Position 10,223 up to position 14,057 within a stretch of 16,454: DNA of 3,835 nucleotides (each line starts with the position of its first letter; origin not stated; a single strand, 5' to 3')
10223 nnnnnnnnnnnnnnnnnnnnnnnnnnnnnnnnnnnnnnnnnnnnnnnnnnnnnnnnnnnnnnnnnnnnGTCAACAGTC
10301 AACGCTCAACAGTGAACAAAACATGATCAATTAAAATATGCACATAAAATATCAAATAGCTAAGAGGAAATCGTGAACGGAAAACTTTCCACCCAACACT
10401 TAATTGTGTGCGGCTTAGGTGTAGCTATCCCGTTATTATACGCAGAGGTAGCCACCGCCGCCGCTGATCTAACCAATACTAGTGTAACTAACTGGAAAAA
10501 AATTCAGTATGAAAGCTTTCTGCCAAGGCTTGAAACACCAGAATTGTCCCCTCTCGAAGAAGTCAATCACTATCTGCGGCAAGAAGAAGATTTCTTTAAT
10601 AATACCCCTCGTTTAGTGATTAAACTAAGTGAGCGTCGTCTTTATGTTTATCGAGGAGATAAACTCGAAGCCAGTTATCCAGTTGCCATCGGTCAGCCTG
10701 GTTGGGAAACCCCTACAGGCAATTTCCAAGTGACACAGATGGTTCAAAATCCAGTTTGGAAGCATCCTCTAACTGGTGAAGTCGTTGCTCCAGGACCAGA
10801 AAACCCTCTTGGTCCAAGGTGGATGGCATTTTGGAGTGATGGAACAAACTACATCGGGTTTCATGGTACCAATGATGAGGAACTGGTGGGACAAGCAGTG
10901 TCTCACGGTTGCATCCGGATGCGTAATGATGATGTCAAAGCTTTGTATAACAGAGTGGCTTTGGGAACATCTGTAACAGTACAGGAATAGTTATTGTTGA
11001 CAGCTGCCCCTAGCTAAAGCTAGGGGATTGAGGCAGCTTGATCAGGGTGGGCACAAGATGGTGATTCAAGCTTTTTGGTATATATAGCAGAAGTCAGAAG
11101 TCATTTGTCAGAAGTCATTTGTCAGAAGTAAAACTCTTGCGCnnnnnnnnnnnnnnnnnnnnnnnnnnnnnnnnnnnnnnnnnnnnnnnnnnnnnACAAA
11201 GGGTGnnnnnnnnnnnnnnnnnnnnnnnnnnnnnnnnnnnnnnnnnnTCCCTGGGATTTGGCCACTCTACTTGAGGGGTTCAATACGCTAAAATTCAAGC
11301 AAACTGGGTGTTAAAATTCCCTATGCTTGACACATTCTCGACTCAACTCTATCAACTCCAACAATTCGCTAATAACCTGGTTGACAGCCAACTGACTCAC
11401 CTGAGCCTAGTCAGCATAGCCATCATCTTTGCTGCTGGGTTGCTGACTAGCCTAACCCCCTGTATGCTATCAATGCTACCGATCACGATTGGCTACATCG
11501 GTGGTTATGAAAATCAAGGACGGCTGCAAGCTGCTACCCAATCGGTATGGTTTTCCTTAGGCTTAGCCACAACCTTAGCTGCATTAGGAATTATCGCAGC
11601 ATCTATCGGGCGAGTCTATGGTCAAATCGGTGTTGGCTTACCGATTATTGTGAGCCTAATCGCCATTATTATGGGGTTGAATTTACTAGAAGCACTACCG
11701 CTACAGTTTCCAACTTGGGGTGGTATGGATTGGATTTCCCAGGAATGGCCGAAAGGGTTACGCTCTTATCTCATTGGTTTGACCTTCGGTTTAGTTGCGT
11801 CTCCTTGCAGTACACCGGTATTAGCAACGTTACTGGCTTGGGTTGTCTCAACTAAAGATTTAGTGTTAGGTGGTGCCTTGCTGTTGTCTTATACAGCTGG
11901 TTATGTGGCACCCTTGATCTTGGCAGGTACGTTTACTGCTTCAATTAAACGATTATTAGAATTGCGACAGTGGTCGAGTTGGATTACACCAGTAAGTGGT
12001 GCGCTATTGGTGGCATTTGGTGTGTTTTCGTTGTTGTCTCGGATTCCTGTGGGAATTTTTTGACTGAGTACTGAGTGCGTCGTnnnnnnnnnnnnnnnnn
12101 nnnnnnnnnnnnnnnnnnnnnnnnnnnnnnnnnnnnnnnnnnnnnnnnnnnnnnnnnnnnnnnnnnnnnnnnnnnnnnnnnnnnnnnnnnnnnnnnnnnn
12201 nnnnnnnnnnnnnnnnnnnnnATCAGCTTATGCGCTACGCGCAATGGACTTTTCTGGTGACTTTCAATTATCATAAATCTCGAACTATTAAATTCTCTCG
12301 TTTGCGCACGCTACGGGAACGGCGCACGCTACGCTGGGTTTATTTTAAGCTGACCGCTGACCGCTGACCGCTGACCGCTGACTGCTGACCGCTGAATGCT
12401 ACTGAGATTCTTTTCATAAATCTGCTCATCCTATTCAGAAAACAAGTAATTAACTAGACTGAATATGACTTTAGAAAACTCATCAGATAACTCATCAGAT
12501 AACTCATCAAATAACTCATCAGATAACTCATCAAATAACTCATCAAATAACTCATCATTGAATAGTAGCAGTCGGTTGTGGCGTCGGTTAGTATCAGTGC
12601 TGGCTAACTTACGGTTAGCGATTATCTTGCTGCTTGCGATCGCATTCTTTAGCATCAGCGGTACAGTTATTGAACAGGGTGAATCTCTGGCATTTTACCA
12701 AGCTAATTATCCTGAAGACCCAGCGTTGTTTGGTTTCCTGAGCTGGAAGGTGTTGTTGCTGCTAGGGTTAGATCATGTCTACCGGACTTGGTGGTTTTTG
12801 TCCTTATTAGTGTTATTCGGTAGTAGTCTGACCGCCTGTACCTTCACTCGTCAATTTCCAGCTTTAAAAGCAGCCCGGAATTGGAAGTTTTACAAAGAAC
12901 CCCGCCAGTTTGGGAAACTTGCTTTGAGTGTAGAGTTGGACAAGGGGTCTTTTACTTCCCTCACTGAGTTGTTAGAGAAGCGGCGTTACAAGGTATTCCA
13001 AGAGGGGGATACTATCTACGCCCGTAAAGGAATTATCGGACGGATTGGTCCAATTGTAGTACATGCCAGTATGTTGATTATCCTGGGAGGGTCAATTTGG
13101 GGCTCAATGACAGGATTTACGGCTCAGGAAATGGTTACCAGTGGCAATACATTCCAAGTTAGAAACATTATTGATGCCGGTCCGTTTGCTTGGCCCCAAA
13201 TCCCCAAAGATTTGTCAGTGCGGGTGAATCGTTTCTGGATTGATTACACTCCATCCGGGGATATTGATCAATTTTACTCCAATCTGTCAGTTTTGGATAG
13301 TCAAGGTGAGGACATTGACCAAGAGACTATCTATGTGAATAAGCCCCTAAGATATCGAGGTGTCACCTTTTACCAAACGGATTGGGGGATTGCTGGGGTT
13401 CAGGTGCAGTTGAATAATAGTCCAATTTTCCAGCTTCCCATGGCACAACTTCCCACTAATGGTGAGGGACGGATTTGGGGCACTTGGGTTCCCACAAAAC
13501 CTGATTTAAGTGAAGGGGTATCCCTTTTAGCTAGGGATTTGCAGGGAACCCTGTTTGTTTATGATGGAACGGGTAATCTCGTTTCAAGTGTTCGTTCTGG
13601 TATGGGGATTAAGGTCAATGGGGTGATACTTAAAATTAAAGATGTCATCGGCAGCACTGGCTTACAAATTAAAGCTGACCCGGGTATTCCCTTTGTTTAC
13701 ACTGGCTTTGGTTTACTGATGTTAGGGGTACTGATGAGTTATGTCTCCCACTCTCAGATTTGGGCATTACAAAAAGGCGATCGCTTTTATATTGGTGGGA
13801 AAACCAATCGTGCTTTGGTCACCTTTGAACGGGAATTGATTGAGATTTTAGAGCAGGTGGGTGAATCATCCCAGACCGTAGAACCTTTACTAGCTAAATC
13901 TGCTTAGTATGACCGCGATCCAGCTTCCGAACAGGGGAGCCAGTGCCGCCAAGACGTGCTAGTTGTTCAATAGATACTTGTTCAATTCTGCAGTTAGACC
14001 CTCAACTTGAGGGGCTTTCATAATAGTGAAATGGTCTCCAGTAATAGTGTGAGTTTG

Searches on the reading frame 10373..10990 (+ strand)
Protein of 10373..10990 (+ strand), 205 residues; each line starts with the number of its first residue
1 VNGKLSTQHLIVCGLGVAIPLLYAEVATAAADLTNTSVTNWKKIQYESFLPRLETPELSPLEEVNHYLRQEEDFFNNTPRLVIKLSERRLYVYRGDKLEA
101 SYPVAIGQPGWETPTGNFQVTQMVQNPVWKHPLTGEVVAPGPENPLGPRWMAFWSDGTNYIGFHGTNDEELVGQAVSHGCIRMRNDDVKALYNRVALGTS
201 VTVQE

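Call 11: search_protein_families(library=pfam, proteins=[window:10373-10990:+])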
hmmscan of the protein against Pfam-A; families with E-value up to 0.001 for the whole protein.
window:10373-10990:+ (205 aa): 1 family
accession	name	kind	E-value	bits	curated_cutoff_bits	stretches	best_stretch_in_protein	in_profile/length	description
PF03734.19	YkuD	-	7.8e-30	104.8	23.4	1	80-203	3-146/146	L,D-transpeptidase catalytic domain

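Call 13: find_encoding_contigs(protein=window:10373-10990:+, flank=10000, max_places=10)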
Protein window:10373-10990:+ (205 aa): no gene with exactly this product is on record in the collection.

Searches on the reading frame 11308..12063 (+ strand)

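Call 11: search_protein_families(library=pfam, proteins=[window:11308-12063:+])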
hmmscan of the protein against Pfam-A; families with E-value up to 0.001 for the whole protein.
window:11308-12063:+ (251 aa): 2 families
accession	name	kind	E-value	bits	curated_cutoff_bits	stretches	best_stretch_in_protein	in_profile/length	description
PF02683.22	DsbD_TM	-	7.3e-24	84.7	27.1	1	35-240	3-213/219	Cytochrome C biogenesis protein transmembrane domain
PF13386.12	DsbD_2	-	9e-11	42.5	24.9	1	40-239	2-198/199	Cytochrome C biogenesis protein transmembrane region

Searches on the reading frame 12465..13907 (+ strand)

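Call 11: search_protein_families(library=pfam, proteins=[window:12465-13907:+])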
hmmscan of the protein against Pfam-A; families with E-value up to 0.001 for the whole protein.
window:12465-13907:+ (480 aa): 1 family
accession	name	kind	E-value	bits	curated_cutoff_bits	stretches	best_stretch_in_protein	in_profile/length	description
PF05140.19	ResB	-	1.3e-77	262.1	24.6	2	49-321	1-278/486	ResB-like family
